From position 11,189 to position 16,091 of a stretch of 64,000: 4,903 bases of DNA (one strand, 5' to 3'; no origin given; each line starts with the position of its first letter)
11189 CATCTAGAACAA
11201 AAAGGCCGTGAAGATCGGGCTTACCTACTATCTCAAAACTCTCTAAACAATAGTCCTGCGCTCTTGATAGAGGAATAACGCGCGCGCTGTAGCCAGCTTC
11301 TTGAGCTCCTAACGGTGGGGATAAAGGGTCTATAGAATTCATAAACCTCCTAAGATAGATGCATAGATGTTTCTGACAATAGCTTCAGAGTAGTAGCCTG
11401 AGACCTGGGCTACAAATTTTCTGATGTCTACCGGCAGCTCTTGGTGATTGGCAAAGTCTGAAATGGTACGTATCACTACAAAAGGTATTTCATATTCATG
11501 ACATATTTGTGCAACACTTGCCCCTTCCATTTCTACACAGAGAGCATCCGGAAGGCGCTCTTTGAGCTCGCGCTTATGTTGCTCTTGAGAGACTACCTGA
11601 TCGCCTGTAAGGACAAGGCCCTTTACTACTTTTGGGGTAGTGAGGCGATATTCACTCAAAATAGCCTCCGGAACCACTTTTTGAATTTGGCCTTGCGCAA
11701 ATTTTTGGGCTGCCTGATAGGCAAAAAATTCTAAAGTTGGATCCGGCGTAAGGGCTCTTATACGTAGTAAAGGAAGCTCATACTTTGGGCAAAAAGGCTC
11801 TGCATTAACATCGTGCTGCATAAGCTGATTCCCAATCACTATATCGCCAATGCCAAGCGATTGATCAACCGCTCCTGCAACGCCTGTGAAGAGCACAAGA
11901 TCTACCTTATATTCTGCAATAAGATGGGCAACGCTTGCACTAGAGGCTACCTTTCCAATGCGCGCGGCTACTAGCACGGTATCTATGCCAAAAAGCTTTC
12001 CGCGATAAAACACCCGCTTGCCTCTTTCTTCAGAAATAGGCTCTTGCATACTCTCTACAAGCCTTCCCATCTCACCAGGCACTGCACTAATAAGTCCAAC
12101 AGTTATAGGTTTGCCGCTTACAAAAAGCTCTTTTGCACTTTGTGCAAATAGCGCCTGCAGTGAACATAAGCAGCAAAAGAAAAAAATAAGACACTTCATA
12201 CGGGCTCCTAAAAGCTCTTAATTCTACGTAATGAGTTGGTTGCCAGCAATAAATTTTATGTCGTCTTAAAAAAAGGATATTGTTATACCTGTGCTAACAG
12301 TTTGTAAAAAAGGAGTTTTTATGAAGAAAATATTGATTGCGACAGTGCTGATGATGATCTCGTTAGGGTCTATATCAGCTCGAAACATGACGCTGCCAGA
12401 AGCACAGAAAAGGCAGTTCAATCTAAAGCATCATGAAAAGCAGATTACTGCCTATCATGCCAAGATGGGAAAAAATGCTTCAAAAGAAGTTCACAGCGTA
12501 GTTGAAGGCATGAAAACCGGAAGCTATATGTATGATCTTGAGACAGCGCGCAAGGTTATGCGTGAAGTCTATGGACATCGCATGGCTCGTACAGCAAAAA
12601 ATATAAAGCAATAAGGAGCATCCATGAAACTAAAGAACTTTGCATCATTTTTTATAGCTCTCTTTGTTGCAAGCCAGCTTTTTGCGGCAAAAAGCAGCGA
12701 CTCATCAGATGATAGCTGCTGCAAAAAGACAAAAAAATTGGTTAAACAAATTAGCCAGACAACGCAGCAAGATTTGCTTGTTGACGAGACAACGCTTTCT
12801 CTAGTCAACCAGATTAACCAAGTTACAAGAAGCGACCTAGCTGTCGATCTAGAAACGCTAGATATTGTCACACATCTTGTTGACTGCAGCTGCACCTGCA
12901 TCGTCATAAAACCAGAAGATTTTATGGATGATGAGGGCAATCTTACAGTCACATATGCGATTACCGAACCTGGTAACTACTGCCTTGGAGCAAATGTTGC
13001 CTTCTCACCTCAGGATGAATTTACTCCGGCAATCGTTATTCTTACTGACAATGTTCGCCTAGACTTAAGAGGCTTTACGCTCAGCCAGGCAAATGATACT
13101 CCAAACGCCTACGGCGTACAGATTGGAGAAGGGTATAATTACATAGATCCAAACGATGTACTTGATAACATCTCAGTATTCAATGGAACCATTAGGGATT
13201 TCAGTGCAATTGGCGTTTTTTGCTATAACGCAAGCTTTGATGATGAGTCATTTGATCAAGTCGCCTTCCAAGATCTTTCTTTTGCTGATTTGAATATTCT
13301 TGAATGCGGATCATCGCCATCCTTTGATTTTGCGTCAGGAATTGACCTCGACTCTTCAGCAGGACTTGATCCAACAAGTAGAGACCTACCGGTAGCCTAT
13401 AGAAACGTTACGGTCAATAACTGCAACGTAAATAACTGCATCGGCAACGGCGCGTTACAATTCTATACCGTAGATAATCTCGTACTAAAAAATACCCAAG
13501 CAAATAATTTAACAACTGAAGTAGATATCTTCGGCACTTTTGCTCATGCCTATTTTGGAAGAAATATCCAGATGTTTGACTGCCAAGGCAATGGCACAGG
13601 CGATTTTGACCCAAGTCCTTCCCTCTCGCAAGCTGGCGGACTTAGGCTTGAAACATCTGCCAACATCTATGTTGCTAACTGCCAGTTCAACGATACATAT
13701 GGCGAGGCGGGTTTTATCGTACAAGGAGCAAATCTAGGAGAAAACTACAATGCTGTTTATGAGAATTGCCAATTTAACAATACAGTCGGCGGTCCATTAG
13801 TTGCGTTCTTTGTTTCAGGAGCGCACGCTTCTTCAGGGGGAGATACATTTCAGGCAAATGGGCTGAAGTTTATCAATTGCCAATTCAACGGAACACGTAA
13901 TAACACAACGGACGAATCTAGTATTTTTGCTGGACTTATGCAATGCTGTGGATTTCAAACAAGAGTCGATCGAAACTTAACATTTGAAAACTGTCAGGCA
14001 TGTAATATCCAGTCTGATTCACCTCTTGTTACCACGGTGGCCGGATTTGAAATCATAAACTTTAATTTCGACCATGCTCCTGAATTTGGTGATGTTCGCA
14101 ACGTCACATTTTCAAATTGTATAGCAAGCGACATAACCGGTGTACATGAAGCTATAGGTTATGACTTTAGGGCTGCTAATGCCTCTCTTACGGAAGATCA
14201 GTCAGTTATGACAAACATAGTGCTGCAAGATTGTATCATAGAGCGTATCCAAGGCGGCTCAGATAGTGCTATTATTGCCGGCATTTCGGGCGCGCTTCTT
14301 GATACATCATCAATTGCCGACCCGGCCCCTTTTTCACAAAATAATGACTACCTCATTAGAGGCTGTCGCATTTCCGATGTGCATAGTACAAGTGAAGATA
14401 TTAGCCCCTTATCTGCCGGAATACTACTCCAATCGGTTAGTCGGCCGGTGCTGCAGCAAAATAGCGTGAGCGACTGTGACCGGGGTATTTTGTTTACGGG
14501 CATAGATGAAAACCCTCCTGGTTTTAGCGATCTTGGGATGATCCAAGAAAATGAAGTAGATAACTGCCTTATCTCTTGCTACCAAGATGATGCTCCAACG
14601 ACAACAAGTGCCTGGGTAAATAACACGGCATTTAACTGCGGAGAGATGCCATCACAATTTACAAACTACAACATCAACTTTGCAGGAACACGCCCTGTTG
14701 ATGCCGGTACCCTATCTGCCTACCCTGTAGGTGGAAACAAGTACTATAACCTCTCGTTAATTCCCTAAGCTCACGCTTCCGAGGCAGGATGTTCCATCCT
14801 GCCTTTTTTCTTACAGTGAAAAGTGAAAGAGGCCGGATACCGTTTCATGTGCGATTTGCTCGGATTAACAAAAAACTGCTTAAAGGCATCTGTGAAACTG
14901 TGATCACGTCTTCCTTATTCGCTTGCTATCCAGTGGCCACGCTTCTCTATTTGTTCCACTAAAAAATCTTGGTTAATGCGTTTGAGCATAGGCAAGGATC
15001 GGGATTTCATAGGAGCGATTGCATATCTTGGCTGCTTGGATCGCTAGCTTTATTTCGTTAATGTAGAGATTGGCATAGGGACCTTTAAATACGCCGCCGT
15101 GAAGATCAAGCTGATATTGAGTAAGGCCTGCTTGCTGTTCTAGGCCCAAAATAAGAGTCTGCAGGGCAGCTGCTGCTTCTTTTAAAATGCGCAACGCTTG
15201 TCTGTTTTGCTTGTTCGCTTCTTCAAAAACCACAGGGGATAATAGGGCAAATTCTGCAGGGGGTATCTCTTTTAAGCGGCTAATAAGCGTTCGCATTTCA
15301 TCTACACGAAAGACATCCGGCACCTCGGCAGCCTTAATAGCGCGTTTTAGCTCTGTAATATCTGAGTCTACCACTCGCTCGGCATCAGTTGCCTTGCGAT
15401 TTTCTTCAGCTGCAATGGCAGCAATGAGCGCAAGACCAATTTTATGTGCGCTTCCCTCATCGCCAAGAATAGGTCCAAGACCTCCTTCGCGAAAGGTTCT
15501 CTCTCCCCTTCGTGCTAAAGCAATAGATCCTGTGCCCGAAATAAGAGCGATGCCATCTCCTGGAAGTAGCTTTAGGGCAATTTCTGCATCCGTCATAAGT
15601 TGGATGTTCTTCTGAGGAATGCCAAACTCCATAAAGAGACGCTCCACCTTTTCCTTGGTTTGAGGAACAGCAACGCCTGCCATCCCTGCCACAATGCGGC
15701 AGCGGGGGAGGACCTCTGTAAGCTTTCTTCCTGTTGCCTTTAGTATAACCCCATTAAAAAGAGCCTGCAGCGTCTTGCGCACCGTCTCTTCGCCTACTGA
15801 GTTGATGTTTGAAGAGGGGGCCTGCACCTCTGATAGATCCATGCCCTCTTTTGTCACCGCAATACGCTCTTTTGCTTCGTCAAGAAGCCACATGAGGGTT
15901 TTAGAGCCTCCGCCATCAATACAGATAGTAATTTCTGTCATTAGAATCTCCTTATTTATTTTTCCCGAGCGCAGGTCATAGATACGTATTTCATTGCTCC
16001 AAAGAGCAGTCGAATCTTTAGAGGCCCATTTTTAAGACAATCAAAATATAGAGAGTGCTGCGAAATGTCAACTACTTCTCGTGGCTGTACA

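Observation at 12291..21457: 9-kb accessory island between mtnN and the cysJ-like/gltX block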

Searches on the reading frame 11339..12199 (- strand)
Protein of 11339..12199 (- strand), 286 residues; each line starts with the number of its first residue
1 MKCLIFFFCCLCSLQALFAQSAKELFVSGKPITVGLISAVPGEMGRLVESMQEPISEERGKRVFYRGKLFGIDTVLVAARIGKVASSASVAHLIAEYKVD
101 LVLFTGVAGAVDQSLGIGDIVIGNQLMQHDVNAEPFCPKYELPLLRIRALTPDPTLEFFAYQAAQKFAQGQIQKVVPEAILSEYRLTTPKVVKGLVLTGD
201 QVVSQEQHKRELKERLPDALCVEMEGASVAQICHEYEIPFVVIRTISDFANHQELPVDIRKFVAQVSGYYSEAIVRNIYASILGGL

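Call 3: search_protein_families(library=pfam, proteins=[window:11339-12199:-], max_evalue=0.01)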
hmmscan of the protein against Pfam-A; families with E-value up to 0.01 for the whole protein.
window:11339-12199:- (286 aa): 1 family
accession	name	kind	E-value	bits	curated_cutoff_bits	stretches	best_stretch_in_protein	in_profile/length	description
PF01048.26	PNP_UDP_1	-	3.1e-42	145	25.1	1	33-266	1-219/233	Phosphorylase superfamily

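Call 15: search_protein_families(library=ncbifam, proteins=[window:11339-12199:-], max_evalue=0.1)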
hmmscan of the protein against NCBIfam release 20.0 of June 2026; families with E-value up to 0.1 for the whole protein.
window:11339-12199:- (286 aa): 20 families
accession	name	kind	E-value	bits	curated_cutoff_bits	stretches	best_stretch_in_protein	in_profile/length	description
NF004079.0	PRK05584.1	equivalog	4.3e-69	232.6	169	1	33-279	2-227/232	5'-methylthioadenosine/adenosylhomocysteine nucleosidase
TIGR01704.1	MTA_SAH-Nsdase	equivalog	3.1e-35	121.8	73.8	1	34-273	2-221/229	5'-methylthioadenosine/S-adenosylhomocysteine nucleosidase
TIGR03664.1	fut_nucase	equivalog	3.8e-27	95.5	124.7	1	36-250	3-203/228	futalosine hydrolase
NF011286.0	PRK14697.1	equivalog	9.8e-24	84.2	260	2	34-133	4-103/233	bifunctional 5'-methylthioadenosine/S-adenosylhomocysteine nucleosidase/phosphatase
NF005213.0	PRK06698.1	equivalog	4.5e-22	78.5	768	2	34-133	4-103/459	bifunctional 5'-methylthioadenosine/S-adenosylhomocysteine nucleosidase/phosphatase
TIGR03468.1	HpnG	hypoth_equivalog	5e-20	72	187.1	2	187-256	96-163/212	hopanoid-associated phosphorylase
NF005221.0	PRK06714.1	equivalog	5.1e-17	62.2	218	2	35-133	5-103/236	S-adenosylhomocysteine nucleosidase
NF006087.0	PRK08236.1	equivalog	4.4e-15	56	213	1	76-248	32-188/219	futalosine hydrolase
NF005476.0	PRK07077.1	equivalog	4.8e-12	45.7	215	1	184-252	108-175/243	phosphorylase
NF005522.0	PRK07164.1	equivalog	3e-11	43.2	161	2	64-133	39-105/218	5'-methylthioadenosine/S-adenosylhomocysteine nucleosidase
NF004168.0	PRK05634.1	equivalog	3.8e-11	43.1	129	2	189-253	100-161/185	nucleosidase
NF004489.0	PRK05819.1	subfamily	2.3e-08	33.6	230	2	190-254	148-211/236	DeoD-type purine-nucleoside phosphorylase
TIGR00107.1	deoD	equivalog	1.8e-07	30.9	232.25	2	76-129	56-109/232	purine-nucleoside phosphorylase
NF009914.0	PRK13374.1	subfamily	5.2e-06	26.2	338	1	184-254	142-211/235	DeoD-type purine-nucleoside phosphorylase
NF008383.0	PRK11178.1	equivalog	0.00025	20.4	262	1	33-138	20-125/254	uridine phosphorylase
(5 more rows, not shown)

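Call 57: find_related_loci(query=window:11339-12199:-, collection=metagenome_contigs, flank=10000)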
Query window:11339-12199:- (286 aa) in metagenome_contigs; peptide patterns used: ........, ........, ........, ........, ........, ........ (x = any residue, [..] = any of these).
334 stretches matched a pattern; 157 encode a relative of the query (tblastn E <= 1e-3); the best 80 are kept; 80 distinct loci.
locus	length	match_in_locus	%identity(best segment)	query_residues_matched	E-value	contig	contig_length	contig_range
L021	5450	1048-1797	43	34-282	1e-65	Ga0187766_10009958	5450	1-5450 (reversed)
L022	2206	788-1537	43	34-282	4e-67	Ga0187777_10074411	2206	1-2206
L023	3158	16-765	42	34-282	5e-65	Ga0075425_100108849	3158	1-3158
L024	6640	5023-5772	43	34-282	7e-64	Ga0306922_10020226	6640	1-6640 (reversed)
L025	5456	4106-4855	42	34-282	5e-63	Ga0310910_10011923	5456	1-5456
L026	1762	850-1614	41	34-282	1e-62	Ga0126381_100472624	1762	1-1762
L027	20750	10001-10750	41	33-282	9e-60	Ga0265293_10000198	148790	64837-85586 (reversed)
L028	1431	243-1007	40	34-282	6e-62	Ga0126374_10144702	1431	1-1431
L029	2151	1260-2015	42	32-282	3e-59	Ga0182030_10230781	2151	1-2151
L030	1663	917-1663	42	34-282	2e-60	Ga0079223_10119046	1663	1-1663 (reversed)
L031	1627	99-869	41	34-284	1e-60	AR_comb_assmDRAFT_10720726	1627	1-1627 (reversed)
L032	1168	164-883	39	34-277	3e-61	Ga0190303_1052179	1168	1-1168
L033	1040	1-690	43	43-276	1e-61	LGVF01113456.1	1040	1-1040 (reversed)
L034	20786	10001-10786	39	17-281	2e-57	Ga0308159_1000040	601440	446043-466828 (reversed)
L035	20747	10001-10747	40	34-280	3e-57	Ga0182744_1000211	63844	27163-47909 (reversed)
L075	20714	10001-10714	37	34-275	2e-48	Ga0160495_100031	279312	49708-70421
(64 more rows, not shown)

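Call 99: search_protein_families(library=pfam, proteins=[L075:4046-4585:+], max_evalue=0.01)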
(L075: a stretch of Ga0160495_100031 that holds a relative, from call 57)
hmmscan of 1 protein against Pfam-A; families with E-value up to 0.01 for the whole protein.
L075:4046-4585:+ (179 aa): 1 family
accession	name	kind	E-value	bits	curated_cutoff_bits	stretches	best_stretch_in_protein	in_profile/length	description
PF01797.21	Y1_Tnp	-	4.4e-07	30.5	23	1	2-73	44-119/121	Transposase IS200 like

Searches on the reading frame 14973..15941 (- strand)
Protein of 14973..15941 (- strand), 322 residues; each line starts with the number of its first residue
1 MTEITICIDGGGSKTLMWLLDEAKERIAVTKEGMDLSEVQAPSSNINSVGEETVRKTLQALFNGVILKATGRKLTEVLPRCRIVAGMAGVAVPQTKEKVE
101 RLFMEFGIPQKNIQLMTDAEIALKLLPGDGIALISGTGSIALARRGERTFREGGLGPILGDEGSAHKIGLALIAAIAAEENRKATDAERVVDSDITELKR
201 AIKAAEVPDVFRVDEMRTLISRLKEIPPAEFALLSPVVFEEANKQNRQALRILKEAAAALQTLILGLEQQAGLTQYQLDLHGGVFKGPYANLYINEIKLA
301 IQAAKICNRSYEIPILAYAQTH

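Call 3: search_protein_families(library=pfam, proteins=[window:14973-15941:-], max_evalue=0.01)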
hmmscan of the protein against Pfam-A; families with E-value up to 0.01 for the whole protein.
window:14973-15941:- (322 aa): 1 family
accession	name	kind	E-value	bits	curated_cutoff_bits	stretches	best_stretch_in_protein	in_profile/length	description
PF01869.26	BcrAD_BadFG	-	1.4e-21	77.7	31.5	1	8-306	3-253/271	BadF/BadG/BcrA/BcrD ATPase family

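Call 15: search_protein_families(library=ncbifam, proteins=[window:14973-15941:-], max_evalue=0.1)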
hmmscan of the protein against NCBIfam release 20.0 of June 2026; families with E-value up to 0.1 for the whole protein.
window:14973-15941:- (322 aa): 1 family
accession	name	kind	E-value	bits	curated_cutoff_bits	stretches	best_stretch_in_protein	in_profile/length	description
NF046058.1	NagK_SO3507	equivalog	1.4e-20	74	370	1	3-267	9-245/295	N-acetylglucosamine kinase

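Call 44: search_solved_structures(query=window:14973-15941:-, max_evalue=0.001)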
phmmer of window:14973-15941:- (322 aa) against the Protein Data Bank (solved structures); distinct sequences matched with E-value up to 0.001: 2.
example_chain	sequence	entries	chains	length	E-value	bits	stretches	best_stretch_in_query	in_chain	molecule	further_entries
8zo3_A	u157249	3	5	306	7.4e-18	68.4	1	5-260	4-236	N-acetylmuramic acid/N-acetylglucosamine kinase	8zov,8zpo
2e2n_A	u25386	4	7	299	8e-07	32.2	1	115-294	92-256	HEXOKINASE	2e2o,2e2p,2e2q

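Call 52: find_homologous_proteins(query=window:14973-15941:-)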
Query window:14973-15941:- (322 aa): 877 proteins with E <= 0.001 among 8000 candidates; the best 120 are listed.
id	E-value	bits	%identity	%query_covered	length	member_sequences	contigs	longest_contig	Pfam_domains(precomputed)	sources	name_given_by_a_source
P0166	1.4e-201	686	100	100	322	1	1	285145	PF01869.27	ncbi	-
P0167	2.9e-164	564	80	100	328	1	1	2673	PF01869.27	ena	-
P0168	1.6e-130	453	66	100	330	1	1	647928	PF01869.27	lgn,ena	-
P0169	1.0e-101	358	57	98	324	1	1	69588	PF01869.27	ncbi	-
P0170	6.2e-93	330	60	83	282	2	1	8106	PF01869.27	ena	-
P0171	4.9e-56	209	39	98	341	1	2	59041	PF01869.27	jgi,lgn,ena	jgi:N-acetylglucosamine kinase-like BadF-type ATPase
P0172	4.0e-55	206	39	98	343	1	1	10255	PF01869.27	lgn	-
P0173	3.8e-54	202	41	99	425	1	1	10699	PF01869.27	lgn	-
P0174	1.1e-52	198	39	99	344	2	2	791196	PF01869.27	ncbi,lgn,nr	ncbi:MAG: hypothetical protein JSS60_05805 [Verrucomicrobia bacterium]|nr:hypothetical protein [Verr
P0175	2.5e-52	196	39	99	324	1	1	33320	PF01869.27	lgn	-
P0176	1.6e-51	194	40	99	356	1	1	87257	PF01869.27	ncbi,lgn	ncbi:MAG: BadF/BadG/BcrA/BcrD ATPase family protein [Chlamydiota bacterium]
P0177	6.8e-51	192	40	99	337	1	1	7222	PF01869.27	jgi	jgi:N-acetylglucosamine kinase-like BadF-type ATPase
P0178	1.2e-50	191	38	98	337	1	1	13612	PF01869.27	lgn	-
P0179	3.4e-50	189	38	99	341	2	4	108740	PF01869.27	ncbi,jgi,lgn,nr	ncbi:MAG: hypothetical protein JSR93_04870 [Verrucomicrobia bacterium]|nr:hypothetical protein [Verr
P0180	3.6e-50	189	38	99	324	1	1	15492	PF01869.27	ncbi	-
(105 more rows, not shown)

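Call 53: find_encoding_contigs(protein=P0168, flank=10000, max_places=2)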
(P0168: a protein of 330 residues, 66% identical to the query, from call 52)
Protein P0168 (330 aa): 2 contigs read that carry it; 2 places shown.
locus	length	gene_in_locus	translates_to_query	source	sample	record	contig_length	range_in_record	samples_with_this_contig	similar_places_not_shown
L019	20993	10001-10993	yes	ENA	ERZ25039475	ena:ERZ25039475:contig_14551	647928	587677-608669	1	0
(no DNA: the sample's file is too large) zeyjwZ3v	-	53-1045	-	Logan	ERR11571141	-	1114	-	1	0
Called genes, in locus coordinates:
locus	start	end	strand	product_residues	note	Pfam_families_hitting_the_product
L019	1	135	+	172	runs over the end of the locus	-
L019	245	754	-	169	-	-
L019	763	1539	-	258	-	PF00753:Lactamase_B, PF23023:Anti-Pycsar_Apyc1, PF12706:Lactamase_B_2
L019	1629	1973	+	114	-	-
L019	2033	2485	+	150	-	-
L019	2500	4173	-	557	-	PF25969:NUDT9_N, PF00293:NUDIX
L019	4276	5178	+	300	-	PF00126:HTH_1, PF03466:LysR_substrate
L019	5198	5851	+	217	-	PF08240:ADH_N, PF00107:ADH_zinc_N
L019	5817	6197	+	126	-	PF00107:ADH_zinc_N (weak), PF13602:ADH_zinc_N_2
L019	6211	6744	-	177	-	PF04315:EpmC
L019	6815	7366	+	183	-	PF13302:Acetyltransf_3, PF00583:Acetyltransf_1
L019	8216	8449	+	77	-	-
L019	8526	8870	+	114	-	-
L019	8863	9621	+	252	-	-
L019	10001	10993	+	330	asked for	PF01869:BcrAD_BadFG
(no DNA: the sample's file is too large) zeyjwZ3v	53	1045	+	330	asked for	PF01869:BcrAD_BadFG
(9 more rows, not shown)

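Call 54: find_encoding_contigs(protein=P0169, flank=10000, max_places=2)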
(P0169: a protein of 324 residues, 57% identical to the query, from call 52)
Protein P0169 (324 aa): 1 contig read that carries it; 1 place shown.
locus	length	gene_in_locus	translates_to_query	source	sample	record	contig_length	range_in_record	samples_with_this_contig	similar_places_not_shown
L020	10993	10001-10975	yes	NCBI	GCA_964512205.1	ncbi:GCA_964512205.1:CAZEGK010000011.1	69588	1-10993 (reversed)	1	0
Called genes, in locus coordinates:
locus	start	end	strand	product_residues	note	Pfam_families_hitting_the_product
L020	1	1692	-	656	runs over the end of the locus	PF13191:AAA_16 (weak), PF00515:TPR_1 (faint), PF07719:TPR_2 (faint), PF13374:TPR_10 (faint), PF13432:TPR_16 (faint), PF25058:ARM_TT21 (weak), PF13424:TPR_12 (weak)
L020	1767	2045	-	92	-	-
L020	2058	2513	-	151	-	-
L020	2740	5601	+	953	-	PF13676:TIR_2 (faint), PF13432:TPR_16 (faint), PF00515:TPR_1 (faint), PF07719:TPR_2 (faint), PF13181:TPR_8 (faint), PF13428:TPR_14 (faint), PF14559:TPR_19 (faint), PF13424:TPR_12 (weak)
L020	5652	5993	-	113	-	-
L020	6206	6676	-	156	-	-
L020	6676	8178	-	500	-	PF01972:SDH_protease (weak), PF25145:NfeD1b_N, PF24961:NfeD_membrane, PF01957:NfeD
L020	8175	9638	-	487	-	PF00202:Aminotran_3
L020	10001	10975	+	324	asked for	PF01869:BcrAD_BadFG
